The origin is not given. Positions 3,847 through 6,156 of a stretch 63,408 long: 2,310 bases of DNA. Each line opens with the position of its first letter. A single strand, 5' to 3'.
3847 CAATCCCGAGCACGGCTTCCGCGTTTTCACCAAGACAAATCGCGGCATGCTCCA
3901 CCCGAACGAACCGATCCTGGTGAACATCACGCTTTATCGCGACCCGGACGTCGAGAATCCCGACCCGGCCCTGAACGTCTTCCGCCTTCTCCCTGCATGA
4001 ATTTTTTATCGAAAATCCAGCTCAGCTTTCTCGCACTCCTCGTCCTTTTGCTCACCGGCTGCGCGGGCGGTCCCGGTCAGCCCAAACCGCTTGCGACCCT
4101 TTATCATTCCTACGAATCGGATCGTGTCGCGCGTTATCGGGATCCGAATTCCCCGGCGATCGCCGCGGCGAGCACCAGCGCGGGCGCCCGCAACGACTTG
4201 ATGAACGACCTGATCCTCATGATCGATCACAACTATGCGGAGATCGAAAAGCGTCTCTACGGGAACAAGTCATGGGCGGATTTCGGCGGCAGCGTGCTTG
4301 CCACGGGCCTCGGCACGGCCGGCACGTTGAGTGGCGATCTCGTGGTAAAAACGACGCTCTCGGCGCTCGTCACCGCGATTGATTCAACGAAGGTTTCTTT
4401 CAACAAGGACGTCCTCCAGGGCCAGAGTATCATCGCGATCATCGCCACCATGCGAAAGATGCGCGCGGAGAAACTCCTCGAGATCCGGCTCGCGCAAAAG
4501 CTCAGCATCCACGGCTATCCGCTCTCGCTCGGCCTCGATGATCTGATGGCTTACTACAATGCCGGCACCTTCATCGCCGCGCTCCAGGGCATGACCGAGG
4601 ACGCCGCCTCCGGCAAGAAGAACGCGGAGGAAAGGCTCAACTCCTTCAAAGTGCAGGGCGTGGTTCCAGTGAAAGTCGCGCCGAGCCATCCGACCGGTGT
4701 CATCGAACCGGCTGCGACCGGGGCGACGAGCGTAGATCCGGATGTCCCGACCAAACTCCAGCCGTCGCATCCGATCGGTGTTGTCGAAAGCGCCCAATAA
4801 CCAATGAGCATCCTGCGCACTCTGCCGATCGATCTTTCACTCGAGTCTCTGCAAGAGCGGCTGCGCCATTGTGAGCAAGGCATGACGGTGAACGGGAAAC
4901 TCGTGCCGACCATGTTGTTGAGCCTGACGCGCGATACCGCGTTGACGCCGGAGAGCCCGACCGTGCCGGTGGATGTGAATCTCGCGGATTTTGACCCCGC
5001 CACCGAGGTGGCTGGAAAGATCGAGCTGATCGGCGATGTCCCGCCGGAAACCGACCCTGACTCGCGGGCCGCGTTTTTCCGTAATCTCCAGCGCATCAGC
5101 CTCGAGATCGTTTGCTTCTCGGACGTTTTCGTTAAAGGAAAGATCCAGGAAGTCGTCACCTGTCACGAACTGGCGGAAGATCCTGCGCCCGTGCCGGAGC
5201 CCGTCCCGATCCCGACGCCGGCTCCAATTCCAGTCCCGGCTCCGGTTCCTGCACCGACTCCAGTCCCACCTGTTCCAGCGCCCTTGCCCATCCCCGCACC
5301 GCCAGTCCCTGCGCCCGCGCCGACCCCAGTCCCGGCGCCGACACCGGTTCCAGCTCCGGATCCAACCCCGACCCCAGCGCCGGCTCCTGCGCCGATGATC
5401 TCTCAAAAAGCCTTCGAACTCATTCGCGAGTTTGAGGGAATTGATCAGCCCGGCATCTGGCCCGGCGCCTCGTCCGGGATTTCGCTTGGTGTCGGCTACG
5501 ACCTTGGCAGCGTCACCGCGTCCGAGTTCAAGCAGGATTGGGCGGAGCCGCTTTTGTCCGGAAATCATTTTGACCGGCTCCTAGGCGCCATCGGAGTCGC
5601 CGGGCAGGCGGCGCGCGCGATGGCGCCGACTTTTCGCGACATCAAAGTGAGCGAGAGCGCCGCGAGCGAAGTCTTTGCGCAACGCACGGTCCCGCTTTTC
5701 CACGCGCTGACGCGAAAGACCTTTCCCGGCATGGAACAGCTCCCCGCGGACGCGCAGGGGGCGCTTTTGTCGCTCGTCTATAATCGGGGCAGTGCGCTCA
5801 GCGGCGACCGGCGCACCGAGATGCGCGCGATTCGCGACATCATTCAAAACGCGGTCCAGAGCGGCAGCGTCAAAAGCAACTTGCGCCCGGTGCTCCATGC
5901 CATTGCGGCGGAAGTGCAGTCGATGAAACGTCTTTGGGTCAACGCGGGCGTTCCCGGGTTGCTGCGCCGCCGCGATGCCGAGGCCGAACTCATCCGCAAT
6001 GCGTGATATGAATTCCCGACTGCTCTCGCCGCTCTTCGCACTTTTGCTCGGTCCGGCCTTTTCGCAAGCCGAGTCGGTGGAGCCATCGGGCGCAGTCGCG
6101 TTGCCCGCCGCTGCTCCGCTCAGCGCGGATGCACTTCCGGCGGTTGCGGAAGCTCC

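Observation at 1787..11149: Eight-gene operon made almost entirely of degradative enzymes interleaved with envelope proteins, with no visible delivery machinery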

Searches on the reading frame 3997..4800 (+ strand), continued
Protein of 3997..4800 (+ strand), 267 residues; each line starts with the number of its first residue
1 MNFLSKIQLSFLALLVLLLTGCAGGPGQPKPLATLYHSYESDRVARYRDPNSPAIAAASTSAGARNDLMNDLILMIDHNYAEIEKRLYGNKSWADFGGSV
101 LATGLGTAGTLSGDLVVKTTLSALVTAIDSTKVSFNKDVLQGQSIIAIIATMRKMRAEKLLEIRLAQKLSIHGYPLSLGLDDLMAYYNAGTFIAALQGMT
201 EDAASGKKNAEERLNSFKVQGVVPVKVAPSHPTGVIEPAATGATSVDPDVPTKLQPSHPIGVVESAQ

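Call 100: fold_search(model_id=the predicted structure, library=viral)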
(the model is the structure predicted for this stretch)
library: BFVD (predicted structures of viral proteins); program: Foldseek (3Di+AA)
matches with E <= 10: 99; with E <= 0.001: 0
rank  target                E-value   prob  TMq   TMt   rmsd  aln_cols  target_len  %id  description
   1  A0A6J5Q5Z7            3.8e-01  0.60  0.22  0.40  23.5       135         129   14  Holin, r1t-type [uncultured Caudovirales phage]
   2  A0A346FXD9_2          6.6e-01  0.16  0.23  0.07  25.0       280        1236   11  (no name in the UniProt tables at hand)
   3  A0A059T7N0            8.7e-01  0.10  0.20  0.06  31.5       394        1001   10  Tail tape measure protein [Listeria phage LP-114]
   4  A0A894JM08            1.1e+00  0.08  0.17  0.13  28.6       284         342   14  (no name in the UniProt tables at hand)
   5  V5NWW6                1.2e+00  0.04  0.11  0.13  22.6       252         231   14  Uncharacterized protein [Chelonid alphaherpesvirus 5]
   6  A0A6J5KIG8            1.2e+00  0.04  0.12  0.12  45.7       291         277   11  Uncharacterized protein [uncultured Caudovirales phage]
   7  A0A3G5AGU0            1.3e+00  0.13  0.17  0.12  18.0       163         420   15  G-protein coupled receptors family 3 profile domain-containing protein [Solumvirus sp.]
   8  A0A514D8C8            1.6e+00  0.09  0.17  0.10  20.0       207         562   11  (no name in the UniProt tables at hand)
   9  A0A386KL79            1.6e+00  0.05  0.13  0.11  43.0       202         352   14  Uncharacterized protein [Microbacterium phage Burro]
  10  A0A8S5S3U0            1.9e+00  0.08  0.15  0.26  12.7       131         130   14  Uncharacterized protein [Siphoviridae sp. ctJ7x27]
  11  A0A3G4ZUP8            1.9e+00  0.06  0.14  0.20  21.6       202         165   15  Uncharacterized protein [Barrevirus sp.]
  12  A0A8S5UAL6            2.1e+00  0.04  0.14  0.08  28.6       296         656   10  Uncharacterized protein [Caudovirales sp. ctCVG11]
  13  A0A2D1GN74            2.4e+00  0.12  0.21  0.30  12.8       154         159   16  (no name in the UniProt tables at hand)
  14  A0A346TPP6            2.4e+00  0.05  0.15  0.14  31.1       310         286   11  AC106/107 [Mythimna unipuncta nucleopolyhedrovirus]
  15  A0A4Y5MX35            2.7e+00  0.04  0.17  0.14  30.2       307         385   13  Uncharacterized protein [Lactococcus phage CHPC971]
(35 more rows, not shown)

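Call 102: find_related_loci(query=A2, collection=viral_contigs, flank=10000)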
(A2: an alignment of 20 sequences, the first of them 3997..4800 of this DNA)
Query A2 (267 aa) in viral_contigs; peptide patterns used: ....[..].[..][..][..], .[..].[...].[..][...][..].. (x = any residue, [..] = any of these).
56 stretches matched a pattern, but none encodes a relative of the query by tblastn (E <= 1e-3).

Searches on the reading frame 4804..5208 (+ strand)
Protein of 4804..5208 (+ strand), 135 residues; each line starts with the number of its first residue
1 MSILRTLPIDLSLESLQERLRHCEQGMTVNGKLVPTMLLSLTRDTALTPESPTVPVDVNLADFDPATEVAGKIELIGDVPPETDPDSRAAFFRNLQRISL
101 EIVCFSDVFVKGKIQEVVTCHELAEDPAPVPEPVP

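Call 60: search_protein_representatives(protein=window:4804-5208:+)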
Query: 135 residues. Proteins with E-value up to 0.001 (for the whole library): 10; up to 1e-10: 3; up to 1e-30: 1. The best 10 are listed.
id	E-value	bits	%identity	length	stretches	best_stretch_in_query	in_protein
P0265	3.3e-32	127.6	54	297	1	2-135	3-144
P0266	2.2e-22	95.8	39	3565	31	44-64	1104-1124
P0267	1.3e-12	64.2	46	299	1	36-133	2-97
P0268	1.9e-09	54.0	37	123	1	1-124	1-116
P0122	3.9e-08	49.7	36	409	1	4-135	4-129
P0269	1.4e-06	44.7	44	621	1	59-130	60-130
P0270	2.6e-06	43.8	39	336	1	3-135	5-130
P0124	6.1e-05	39.4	37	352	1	60-135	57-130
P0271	4.0e-04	36.8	36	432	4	72-117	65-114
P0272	8.8e-04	35.6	57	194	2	44-68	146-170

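Call 61: search_protein_families(library=pfam, proteins=[P0265, P0267, P0268, P0269, P0270], max_evalue=0.05)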
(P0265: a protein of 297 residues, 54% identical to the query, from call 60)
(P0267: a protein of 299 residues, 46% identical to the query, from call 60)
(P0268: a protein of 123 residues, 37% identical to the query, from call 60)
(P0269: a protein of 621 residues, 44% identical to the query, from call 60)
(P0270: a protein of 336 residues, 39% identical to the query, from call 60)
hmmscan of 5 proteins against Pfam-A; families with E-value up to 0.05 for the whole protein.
P0265 (297 aa): 0 families

P0267 (299 aa): 2 families
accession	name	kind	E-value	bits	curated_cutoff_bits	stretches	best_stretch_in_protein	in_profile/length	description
PF16754.10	Pesticin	-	0.0028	18.1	25.8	1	122-173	30-78/156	Bacterial toxin homologue of phage lysozyme, C-term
PF00959.24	Phage_lysozyme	-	0.049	14.4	22.3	0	212-292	63-125/125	Phage lysozyme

P0268 (123 aa): 0 families

P0269 (621 aa): 2 families
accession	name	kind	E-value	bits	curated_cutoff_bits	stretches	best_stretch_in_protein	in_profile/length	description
PF01471.23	PG_binding_1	-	4.6e-16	59.2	23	1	562-617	2-57/57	Putative peptidoglycan binding domain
PF05257.22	CHAP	-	0.0016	19.3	26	1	420-497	4-63/81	CHAP domain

P0270 (336 aa): 1 family
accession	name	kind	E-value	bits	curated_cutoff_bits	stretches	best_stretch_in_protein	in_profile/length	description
PF16754.10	Pesticin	-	0.0021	18.4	25.8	1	144-212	5-78/156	Bacterial toxin homologue of phage lysozyme, C-term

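Call 99: search_dna_similar(query=window:4804-5208:+, collection=phages, mode=protein, max_evalue=0.01, max_rows=5)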
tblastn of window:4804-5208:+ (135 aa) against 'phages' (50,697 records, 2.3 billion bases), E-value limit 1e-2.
No match.

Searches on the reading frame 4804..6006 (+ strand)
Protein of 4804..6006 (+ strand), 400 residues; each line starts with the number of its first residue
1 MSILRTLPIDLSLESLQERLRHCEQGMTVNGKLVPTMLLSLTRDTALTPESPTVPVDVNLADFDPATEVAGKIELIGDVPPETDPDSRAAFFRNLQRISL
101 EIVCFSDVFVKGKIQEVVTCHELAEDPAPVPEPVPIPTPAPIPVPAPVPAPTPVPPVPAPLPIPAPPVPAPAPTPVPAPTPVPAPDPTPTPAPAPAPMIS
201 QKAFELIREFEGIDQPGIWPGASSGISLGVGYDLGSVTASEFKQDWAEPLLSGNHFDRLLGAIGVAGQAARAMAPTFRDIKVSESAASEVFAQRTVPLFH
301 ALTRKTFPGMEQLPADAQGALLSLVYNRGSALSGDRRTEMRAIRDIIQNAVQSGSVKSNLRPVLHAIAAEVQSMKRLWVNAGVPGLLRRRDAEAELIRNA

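Call 3: search_protein_families(library=pfam, proteins=[window:4804-6006:+], max_evalue=0.01)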
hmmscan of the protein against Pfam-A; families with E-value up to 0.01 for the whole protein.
window:4804-6006:+ (400 aa): 1 family
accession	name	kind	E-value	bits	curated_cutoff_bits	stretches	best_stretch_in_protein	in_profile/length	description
PF16754.10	Pesticin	-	0.0047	17.3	25.8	1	223-333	31-140/156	Bacterial toxin homologue of phage lysozyme, C-term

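Call 4: search_protein_families(library=padloc, proteins=[window:4804-6006:+], max_evalue=0.01)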
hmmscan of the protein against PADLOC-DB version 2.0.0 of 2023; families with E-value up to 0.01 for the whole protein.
window:4804-6006:+ (400 aa): 0 families

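Call 6: search_protein_families(library=ncbifam, proteins=[window:4804-6006:+], max_evalue=0.01)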
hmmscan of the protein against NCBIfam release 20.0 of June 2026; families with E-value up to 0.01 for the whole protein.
window:4804-6006:+ (400 aa): 0 families

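Call 24: find_homologous_proteins(query=window:4804-6006:+)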
Query window:4804-6006:+ (400 aa): 143 proteins with E <= 0.001 among 8000 candidates; the best 120 are listed.
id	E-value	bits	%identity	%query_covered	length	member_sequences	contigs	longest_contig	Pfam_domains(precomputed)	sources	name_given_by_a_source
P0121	3.1e-164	565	68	51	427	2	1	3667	-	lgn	-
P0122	1.7e-82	296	40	100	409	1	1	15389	-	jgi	jgi:GH24 family phage-related lysozyme (muramidase)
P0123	5.4e-69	251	43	83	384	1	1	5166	-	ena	-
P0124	7.6e-67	244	40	100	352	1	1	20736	-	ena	-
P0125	6.3e-52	195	51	54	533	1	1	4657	PF16754.11,PF18925.6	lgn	-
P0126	4.8e-45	172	47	56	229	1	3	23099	-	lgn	-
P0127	4.3e-36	143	42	55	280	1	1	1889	-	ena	-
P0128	1.2e-33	135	45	48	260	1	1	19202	-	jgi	jgi:hypothetical protein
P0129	9.0e-32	129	42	53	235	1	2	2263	-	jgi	jgi:hypothetical protein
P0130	5.6e-31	126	43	50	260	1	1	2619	-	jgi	jgi:hypothetical protein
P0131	8.0e-31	125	36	62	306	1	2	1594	PF16754.11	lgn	-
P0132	2.0e-30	124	36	51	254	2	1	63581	PF16754.11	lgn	-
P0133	6.5e-13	67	-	-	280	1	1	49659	-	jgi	jgi:hypothetical protein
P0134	9.8e-13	66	-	-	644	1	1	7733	PF00188.33,PF00082.28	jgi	jgi:subtilisin family serine protease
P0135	1.7e-12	65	-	-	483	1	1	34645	PF01520.24,PF05887.17,PF00395.26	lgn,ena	-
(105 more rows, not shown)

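Call 25: find_encoding_contigs(protein=P0122, flank=10000, max_places=2)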
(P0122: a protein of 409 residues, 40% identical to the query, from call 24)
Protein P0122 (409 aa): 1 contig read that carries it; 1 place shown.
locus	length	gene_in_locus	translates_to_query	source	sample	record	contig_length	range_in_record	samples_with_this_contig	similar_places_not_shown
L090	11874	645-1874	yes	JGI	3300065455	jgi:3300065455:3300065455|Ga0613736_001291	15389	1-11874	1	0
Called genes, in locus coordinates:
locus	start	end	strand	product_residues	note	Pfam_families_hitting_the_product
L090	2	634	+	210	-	?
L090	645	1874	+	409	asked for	-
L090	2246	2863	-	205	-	PF00702:Hydrolase, PF12710:HAD, PF13419:HAD_2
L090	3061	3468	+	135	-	-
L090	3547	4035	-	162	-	PF00994:MoCF_biosynth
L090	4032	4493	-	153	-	PF01967:MoaC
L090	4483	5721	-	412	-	PF03453:MoeA_N, PF00994:MoCF_biosynth, PF03454:MoeA_C (weak)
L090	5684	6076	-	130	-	PF02391:MoaE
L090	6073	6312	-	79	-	PF02597:ThiS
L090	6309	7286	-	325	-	PF04055:Radical_SAM, PF06463:Mob_synth_C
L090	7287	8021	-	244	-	PF01925:TauE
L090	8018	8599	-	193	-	PF12804:NTP_transf_3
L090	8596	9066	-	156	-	PF03473:MOSC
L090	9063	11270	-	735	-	PF04879:Molybdop_Fe4S4, PF00384:Molybdopterin, PF01568:Molydop_binding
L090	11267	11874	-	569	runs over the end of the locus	PF12838:Fer4_7 (faint), PF13187:Fer4_9 (faint), PF13237:Fer4_10 (faint), PF13247:Fer4_11, PF04976:DmsC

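Call 26: find_encoding_contigs(protein=P0124, flank=10000, max_places=2)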
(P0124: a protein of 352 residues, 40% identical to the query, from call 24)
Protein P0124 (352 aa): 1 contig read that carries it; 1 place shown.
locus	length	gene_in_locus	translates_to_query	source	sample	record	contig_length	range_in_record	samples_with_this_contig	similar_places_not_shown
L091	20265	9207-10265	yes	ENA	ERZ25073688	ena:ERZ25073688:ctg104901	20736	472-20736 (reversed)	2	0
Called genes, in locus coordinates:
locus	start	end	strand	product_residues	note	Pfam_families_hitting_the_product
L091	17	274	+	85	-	PF00543:P-II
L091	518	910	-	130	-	PF13520:AA_permease_2 (weak), PF13906:AA_permease_C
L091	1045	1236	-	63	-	-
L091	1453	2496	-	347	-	PF00324:AA_permease, PF13520:AA_permease_2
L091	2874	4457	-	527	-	PF00089:Trypsin (faint), PF13365:Trypsin_2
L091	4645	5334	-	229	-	PF08238:Sel1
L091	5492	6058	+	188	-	PF14237:GYF_2 (weak)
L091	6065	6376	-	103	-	-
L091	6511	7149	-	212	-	-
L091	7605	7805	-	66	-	-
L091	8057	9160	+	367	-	-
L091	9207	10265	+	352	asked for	-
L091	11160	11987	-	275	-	PF00657:Lipase_GDSL (weak), PF13472:Lipase_GDSL_2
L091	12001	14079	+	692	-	PF07583:PSCyt2, PF07587:PSD1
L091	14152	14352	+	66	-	-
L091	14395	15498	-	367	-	PF01408:GFO_IDH_MocA, PF02894:GFO_IDH_MocA_C (faint), PF22725:GFO_IDH_MocA_C3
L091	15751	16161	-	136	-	-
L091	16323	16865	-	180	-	PF01965:DJ-1_PfpI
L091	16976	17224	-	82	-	-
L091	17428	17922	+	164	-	-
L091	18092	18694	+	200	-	PF03734:YkuD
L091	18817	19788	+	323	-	PF01073:3Beta_HSD, PF01370:Epimerase, PF02719:Polysacc_synt_2, PF04321:RmlD_sub_bind, PF05368:NmrA, PF07993:NAD_binding_4 (faint), PF13460:NAD_binding_10, PF16363:GDP_Man_Dehyd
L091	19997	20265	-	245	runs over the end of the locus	?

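Call 33: search_solved_structures(query=window:4804-6006:+, max_evalue=1)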
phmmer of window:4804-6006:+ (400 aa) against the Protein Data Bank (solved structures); distinct sequences matched with E-value up to 1: 11.
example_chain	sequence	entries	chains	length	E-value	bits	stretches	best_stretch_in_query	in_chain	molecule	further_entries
8zvk_A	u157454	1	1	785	2e-21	79.6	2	126-199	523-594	AaBgIC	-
6ncl_a0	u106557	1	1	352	8.3e-09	38.1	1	101-197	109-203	P14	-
9m8m_H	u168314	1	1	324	3e-05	26.4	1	122-188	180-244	Photosynthetic reaction center subunit H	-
23px_A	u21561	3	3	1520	0.0085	18.3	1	147-204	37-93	Putative lipoprotein AcfD homolog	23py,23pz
6u5w_A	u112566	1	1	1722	0.064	15.4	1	158-198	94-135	Fatty acid synthase subunit alpha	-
7dym_A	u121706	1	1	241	0.085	15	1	160-201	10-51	Tox-REase-5 domain-containing protein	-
9o17_AC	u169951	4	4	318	0.32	13.1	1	113-183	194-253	Small ribosomal subunit protein uS3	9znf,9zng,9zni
4l3a_A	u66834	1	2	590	0.33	13.1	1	172-197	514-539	Internalin K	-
2mii_A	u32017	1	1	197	0.4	12.8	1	145-194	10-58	Penicillin-binding protein activator LpoB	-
6d34_A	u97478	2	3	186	0.47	12.5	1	156-223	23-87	TerC | Terfestatin Biosyntheis Enzyme C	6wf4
7un3_D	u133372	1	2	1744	1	11.5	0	148-190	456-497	Ubiquitin,60S ribosomal protein L8,(E3-independent) E2 ubiquitin-conjugating enzyme fusion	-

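Call 46: search_protein_families(library=phrogs, proteins=[window:4804-6006:+], max_evalue=0.01)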
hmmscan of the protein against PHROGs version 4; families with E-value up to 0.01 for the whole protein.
window:4804-6006:+ (400 aa): 1 family
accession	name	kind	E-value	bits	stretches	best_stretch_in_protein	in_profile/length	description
phrog_7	-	lysis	0.0095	15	0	284-397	602-695/873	endolysin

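Call 61: search_protein_families(library=pfam, proteins=[P0122, P0124, P0123, P0121, P0125], max_evalue=0.05)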
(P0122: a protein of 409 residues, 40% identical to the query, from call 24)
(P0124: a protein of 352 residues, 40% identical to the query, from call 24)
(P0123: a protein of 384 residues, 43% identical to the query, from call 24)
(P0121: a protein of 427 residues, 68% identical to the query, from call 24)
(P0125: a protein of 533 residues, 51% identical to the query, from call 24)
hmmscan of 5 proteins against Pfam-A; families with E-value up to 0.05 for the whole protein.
P0122 (409 aa): 2 families
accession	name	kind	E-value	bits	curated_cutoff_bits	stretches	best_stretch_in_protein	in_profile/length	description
PF16754.10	Pesticin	-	0.0094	16.4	25.8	0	239-289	30-77/156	Bacterial toxin homologue of phage lysozyme, C-term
PF00959.24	Phage_lysozyme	-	0.029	15.2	22.3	0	332-401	66-125/125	Phage lysozyme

P0124 (352 aa): 1 family
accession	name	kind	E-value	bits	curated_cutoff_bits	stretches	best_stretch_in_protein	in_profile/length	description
PF16754.10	Pesticin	-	0.0042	17.5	25.8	1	179-285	30-137/156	Bacterial toxin homologue of phage lysozyme, C-term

P0123 (384 aa): 1 family
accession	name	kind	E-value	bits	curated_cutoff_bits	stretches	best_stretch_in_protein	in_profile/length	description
PF00959.24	Phage_lysozyme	-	0.04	14.7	22.3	0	245-375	18-125/125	Phage lysozyme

P0121 (427 aa): 1 family
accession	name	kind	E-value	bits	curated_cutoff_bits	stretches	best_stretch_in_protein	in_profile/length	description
PF00959.24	Phage_lysozyme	-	0.022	15.5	22.3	0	306-420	32-125/125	Phage lysozyme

P0125 (533 aa): 6 families
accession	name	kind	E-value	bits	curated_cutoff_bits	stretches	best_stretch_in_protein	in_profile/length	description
PF18925.5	DUF5675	-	8.3e-33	113.1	26.7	1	4-116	1-112/114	Family of unknown function (DUF5675)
PF16754.10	Pesticin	-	7.2e-06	26.5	25.8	1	358-471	30-144/156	Bacterial toxin homologue of phage lysozyme, C-term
PF08239.17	SH3_3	-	5.2e-05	23.8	27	0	166-220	3-52/54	Bacterial SH3 domain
PF21094.3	Nup188_SH3-like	-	0.0018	18.5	21.4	1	42-59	33-50/50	Nup188 SH3-like domain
PF00959.24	Phage_lysozyme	-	0.0027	18.5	22.3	1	399-523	23-125/125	Phage lysozyme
PF11053.13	DNA_Packaging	-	0.049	14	25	0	201-258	4-61/157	Terminase DNA packaging enzyme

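Call 106: search_protein_families(library=pfam, proteins=[L091:8057-9160:+, L090:2-634:+], max_evalue=0.01)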
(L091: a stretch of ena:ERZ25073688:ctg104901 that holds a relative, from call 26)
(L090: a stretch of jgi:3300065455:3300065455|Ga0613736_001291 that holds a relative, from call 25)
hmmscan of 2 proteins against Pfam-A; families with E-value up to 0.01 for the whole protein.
L091:8057-9160:+ (367 aa): 0 families

L090:2-634:+ (210 aa): 0 families
